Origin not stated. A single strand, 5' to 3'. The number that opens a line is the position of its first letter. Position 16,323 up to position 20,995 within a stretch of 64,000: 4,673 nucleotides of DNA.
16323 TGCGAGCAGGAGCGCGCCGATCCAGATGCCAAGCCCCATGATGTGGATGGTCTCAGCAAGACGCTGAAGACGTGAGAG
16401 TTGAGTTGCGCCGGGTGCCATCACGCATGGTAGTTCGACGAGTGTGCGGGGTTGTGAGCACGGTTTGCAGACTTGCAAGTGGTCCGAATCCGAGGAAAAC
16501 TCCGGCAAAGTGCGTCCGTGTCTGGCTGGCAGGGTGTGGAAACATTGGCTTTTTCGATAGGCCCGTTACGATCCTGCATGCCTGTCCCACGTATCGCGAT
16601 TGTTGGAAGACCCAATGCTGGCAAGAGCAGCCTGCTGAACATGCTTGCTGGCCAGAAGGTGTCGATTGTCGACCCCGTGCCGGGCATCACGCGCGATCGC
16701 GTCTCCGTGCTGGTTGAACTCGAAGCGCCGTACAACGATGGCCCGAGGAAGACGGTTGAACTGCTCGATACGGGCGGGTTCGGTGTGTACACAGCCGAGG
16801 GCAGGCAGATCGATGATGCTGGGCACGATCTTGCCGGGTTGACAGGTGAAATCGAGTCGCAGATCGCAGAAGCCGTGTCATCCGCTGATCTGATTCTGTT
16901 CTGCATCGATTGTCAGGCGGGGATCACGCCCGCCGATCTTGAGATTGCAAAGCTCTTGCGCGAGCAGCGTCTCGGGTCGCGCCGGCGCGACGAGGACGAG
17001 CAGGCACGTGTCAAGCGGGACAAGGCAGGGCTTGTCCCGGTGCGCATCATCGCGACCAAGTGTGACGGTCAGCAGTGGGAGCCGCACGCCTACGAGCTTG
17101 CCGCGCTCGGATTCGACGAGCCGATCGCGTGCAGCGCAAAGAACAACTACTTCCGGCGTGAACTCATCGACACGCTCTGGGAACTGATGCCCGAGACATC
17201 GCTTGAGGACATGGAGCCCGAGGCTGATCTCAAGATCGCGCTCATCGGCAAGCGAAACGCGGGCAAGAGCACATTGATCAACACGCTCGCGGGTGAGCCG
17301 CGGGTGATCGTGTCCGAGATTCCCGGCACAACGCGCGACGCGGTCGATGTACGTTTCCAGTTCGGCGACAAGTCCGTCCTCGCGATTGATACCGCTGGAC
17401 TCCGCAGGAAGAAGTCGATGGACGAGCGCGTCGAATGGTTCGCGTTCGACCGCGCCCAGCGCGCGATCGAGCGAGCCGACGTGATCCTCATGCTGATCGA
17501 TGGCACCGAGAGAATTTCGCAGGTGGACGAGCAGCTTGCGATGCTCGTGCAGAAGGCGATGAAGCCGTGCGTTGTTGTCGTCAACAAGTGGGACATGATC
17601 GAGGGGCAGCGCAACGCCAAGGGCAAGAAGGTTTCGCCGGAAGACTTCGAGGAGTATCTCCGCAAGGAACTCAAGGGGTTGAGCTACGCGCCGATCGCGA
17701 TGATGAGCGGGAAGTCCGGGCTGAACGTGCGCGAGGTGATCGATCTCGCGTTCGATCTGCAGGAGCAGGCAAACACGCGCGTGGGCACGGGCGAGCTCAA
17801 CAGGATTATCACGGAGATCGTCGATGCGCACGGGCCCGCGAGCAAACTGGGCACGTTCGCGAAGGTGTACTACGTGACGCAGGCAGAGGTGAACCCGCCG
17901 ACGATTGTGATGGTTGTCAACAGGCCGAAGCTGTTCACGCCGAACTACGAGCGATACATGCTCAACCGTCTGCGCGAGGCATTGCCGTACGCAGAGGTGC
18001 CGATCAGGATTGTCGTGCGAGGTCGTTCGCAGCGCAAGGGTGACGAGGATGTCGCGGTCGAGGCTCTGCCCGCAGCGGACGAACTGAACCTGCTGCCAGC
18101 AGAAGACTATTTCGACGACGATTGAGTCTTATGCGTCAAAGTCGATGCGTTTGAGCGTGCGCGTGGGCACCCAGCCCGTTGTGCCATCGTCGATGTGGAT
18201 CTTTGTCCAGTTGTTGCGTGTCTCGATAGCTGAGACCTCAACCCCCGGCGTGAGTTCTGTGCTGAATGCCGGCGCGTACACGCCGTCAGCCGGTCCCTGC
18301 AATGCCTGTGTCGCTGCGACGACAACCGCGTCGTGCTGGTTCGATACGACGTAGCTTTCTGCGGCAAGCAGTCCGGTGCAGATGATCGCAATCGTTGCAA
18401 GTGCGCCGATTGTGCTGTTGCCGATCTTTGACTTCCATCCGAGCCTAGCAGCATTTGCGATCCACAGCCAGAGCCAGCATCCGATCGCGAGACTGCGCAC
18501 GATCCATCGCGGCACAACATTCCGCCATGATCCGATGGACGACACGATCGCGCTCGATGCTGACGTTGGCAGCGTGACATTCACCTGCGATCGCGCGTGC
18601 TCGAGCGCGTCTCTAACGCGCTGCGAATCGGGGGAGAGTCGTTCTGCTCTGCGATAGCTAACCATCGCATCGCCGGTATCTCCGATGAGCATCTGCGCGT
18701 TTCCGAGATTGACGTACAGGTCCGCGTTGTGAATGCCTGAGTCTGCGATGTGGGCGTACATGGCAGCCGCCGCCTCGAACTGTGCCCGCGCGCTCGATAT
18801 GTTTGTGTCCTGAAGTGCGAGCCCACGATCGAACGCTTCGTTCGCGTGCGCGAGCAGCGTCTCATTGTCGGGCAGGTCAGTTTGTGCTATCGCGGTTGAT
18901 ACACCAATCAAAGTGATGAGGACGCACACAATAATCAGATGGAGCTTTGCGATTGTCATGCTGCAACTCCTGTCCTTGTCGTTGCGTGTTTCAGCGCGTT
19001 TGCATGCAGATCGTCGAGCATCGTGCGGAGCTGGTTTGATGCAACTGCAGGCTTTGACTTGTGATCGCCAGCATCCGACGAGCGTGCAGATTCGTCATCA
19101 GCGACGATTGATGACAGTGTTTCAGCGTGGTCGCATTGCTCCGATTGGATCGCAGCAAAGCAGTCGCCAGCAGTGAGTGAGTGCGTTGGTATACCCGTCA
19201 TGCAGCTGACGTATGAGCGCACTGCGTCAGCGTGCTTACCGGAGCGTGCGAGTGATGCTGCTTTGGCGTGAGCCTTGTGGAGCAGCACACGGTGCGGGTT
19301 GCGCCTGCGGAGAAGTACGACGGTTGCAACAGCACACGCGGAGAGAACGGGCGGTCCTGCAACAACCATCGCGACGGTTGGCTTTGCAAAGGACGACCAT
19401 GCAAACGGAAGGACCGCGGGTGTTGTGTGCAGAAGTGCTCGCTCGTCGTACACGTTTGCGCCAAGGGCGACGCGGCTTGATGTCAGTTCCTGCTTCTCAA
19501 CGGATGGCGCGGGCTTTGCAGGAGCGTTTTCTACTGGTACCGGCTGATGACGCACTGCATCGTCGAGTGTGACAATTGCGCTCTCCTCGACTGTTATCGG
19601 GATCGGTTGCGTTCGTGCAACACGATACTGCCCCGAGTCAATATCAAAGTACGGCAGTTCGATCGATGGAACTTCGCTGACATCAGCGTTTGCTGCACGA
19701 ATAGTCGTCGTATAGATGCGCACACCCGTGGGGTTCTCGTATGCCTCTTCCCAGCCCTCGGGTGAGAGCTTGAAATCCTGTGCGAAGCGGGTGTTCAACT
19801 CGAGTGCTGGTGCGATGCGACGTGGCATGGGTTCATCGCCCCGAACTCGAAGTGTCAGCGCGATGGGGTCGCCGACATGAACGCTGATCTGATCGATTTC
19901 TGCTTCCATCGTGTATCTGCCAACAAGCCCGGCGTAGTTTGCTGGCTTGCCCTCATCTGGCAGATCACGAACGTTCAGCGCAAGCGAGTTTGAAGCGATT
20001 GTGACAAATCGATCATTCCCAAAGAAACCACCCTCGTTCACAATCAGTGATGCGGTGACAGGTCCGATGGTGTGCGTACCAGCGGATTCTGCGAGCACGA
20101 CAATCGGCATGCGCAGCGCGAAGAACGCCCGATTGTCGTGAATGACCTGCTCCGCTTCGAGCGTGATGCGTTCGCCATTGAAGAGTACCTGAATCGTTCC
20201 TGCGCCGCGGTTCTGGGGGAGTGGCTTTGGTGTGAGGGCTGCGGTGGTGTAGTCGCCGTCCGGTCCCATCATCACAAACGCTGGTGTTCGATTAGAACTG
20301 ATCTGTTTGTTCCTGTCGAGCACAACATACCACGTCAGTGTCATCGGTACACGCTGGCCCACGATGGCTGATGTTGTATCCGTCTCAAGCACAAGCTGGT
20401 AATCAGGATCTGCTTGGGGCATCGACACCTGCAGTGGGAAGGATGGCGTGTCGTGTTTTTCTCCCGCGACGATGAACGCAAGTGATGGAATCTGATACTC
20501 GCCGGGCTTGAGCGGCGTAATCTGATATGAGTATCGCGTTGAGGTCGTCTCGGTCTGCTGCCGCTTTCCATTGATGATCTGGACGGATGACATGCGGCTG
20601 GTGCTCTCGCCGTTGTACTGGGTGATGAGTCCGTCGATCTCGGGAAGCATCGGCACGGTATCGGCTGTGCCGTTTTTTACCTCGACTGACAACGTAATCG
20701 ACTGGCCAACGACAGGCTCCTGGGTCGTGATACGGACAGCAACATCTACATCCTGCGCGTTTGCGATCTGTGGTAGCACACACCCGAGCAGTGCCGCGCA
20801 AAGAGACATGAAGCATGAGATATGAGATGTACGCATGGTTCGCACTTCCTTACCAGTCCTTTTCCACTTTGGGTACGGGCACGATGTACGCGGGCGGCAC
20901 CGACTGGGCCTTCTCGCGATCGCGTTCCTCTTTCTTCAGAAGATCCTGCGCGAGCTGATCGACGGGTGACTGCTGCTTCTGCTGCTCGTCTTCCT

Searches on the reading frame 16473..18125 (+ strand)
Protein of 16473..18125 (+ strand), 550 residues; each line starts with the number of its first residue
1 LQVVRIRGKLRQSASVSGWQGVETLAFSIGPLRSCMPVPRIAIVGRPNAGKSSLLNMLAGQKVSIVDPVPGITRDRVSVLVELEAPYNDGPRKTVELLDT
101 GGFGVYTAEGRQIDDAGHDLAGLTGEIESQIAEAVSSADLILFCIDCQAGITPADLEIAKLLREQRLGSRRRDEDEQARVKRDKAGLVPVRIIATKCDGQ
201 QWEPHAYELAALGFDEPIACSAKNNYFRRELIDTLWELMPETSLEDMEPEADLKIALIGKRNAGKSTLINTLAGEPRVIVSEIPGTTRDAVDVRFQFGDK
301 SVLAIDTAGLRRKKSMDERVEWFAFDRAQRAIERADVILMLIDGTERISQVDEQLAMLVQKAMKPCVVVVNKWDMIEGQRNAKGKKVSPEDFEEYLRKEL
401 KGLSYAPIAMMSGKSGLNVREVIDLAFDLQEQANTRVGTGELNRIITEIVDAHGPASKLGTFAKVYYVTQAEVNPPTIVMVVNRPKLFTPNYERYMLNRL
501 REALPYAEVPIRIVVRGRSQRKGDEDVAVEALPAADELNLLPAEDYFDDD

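Call 45: search_protein_families(library=pfam, proteins=[window:16473-18125:+], max_evalue=0.001)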
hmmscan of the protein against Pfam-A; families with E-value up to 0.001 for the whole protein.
window:16473-18125:+ (550 aa): 15 families
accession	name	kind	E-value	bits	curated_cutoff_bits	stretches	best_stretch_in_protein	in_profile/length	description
PF01926.29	MMR_HSR1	-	1.3e-50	170.7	21.9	2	254-372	1-113/113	50S ribosome-binding GTPase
PF14714.11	KH_dom-like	-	1.4e-25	89.8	27.3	1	436-516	1-81/81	KH-domain-like of EngA bacterial GTPase enzymes, C-terminal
PF00350.29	Dynamin_N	-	8.5e-19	68.6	27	2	41-70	1-30/168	Dynamin family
PF02421.24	FeoB_N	-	1.6e-18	67.1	27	2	254-380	2-122/156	Ferrous iron transport protein B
PF00009.33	GTP_EFTU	-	6.7e-14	52.3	26.5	1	328-428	86-184/188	Elongation factor Tu GTP binding domain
PF03193.22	RsgA_GTPase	-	4.4e-08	33.6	30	0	255-285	109-139/174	RsgA GTPase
PF00025.27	Arf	-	6.6e-08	32.7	22.3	0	250-381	12-133/174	ADP-ribosylation factor family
PF00005.33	ABC_tran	-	8e-08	33.4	25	0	253-319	12-79/137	ABC transporter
PF04548.22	AIG1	-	2.8e-07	30.5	27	1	254-378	2-131/212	AIG1 family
PF19993.5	DO-GTPase2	-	2.9e-07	30.8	27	0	41-58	3-20/226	Double-GTPase 2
PF13401.12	AAA_22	-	1.3e-05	25.9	27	0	255-359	8-105/130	AAA domain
PF08477.19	Roc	-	2e-05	25.3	27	0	254-374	1-119/119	Ras of Complex, Roc, domain of DAPkinase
PF13521.12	AAA_28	-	0.00017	22.3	27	0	254-283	1-31/164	AAA domain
PF13555.12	AAA_29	-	0.00022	21.3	27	0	252-270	23-40/61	P-loop containing region of AAA domain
PF13479.12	AAA_24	-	0.00043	20.6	27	0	253-286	3-33/195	AAA domain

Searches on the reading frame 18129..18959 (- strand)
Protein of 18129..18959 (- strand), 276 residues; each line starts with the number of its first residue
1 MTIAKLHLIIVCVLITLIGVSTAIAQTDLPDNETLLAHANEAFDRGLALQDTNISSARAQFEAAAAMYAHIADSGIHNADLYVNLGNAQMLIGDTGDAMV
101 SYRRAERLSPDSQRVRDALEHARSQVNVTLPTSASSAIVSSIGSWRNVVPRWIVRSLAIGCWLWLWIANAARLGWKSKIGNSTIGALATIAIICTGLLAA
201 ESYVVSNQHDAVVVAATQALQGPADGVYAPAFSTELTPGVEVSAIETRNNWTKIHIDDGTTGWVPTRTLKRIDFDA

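Call 48: search_protein_families(library=pfam, proteins=[window:18129-18959:-], max_evalue=0.001)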
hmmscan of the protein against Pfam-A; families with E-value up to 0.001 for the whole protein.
window:18129-18959:- (276 aa): 4 families
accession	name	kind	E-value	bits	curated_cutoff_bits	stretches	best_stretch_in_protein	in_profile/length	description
PF08239.17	SH3_3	-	3.9e-06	27.4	27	1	234-270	17-54/54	Bacterial SH3 domain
PF00515.34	TPR_1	-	0.00027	21.1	27.8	1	79-111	1-33/34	Tetratricopeptide repeat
PF07719.23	TPR_2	-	0.00029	21.2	27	0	79-111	1-33/34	Tetratricopeptide repeat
PF06347.19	SH3_4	-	0.00034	20.7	24.1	1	234-269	19-54/56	Bacterial SH3 domain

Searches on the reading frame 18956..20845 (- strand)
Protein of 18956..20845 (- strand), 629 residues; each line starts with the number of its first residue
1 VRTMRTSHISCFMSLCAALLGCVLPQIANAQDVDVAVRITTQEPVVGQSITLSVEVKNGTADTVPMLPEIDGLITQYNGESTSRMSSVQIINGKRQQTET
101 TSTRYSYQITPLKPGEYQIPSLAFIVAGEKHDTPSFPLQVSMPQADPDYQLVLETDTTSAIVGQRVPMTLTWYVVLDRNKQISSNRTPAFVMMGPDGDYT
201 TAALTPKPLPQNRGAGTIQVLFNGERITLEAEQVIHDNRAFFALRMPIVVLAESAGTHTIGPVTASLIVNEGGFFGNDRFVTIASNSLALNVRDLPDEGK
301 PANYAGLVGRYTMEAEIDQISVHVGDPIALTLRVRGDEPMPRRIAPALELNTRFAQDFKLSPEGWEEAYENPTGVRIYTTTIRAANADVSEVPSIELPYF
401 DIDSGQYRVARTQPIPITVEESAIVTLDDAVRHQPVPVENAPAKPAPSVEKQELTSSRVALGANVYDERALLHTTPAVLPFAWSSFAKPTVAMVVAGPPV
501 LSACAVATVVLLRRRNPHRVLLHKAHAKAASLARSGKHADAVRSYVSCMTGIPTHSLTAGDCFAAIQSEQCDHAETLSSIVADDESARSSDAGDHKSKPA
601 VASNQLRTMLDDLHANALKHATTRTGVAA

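Call 44: search_protein_families(library=pfam, proteins=[window:18956-20845:-], max_evalue=0.001)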
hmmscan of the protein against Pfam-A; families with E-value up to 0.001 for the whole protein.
window:18956-20845:- (629 aa): 1 family
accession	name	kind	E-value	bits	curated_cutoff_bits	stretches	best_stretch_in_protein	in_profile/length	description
PF13584.12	BatD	-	7.9e-22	78.1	24.1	1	40-140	4-92/92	BatD DUF11 like domain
